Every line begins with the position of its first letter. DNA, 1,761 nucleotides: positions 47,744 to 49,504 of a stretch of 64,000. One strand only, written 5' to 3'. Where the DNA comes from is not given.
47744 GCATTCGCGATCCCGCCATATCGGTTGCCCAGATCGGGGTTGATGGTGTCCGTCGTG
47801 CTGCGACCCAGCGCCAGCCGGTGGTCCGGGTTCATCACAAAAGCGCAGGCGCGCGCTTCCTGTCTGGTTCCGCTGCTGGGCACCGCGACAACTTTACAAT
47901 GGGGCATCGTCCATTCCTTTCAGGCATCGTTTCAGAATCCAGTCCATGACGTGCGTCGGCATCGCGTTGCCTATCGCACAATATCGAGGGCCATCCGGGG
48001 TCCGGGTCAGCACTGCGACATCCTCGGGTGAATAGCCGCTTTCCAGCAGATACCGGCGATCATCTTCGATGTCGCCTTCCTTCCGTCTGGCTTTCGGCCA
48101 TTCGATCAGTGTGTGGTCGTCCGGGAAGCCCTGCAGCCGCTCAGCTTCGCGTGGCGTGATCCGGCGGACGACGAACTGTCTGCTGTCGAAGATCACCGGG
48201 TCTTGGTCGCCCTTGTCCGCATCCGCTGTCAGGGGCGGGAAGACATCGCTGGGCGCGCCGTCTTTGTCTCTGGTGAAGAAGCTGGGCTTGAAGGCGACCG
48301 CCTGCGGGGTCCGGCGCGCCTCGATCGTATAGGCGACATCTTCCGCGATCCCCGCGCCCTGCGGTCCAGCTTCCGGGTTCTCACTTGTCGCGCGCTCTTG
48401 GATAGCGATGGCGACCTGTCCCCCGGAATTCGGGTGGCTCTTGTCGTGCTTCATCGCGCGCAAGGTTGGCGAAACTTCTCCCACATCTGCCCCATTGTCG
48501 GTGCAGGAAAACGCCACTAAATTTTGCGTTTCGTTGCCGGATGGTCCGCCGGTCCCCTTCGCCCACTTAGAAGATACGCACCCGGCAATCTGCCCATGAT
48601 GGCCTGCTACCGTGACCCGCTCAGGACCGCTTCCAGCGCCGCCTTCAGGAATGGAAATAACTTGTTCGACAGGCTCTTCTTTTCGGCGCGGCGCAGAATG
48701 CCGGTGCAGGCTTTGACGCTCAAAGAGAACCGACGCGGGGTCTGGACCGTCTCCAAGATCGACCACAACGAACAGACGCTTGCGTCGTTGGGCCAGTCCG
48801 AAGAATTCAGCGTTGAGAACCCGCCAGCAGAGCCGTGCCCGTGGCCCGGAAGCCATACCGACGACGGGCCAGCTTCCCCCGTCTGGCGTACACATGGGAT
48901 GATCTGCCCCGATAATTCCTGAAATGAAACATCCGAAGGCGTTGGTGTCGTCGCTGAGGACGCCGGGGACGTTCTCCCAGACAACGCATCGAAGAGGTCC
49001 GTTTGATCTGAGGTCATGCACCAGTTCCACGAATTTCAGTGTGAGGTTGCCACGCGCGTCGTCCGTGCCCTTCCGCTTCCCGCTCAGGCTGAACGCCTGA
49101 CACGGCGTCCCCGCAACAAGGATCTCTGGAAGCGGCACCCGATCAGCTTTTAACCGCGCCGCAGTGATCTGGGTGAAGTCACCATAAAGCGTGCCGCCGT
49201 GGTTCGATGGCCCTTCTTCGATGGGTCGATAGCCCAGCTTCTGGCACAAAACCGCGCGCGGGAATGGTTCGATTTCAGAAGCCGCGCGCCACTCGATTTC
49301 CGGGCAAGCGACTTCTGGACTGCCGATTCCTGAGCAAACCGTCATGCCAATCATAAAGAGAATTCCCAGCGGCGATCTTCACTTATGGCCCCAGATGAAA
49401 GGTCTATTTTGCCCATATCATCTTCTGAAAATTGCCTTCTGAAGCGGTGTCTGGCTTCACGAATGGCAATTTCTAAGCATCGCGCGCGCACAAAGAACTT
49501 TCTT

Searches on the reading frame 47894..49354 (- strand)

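Call 9: search_protein_families(library=phrogs, proteins=[window:47894-49354:-], max_evalue=0.00001)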
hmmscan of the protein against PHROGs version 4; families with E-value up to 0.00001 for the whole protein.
window:47894-49354:- (486 aa): 8 families
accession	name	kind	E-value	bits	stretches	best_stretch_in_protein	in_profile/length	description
phrog_116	-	other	4.3e-55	188.4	1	6-479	213-491/779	DNA methyltransferase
phrog_864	-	DNA, RNA and nucleotide metabolism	1.7e-31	110.5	1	68-420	691-1021/1064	DNA primase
phrog_26324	-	other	7e-28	99.1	2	253-353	32-141/210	DNA methyltransferase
phrog_363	-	other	5.1e-20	72.9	1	6-245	59-239/327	DNA methyltransferase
phrog_16528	-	other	3.3e-13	50.7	1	389-478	165-218/236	DNA methyltransferase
phrog_16427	-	other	4.9e-09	37.2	1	390-485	112-176/235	DNA methyltransferase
phrog_13621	-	unknown function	1.4e-07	32.4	0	395-416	53-74/121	-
phrog_17284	-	unknown function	4.9e-06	27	0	389-480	152-213/245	-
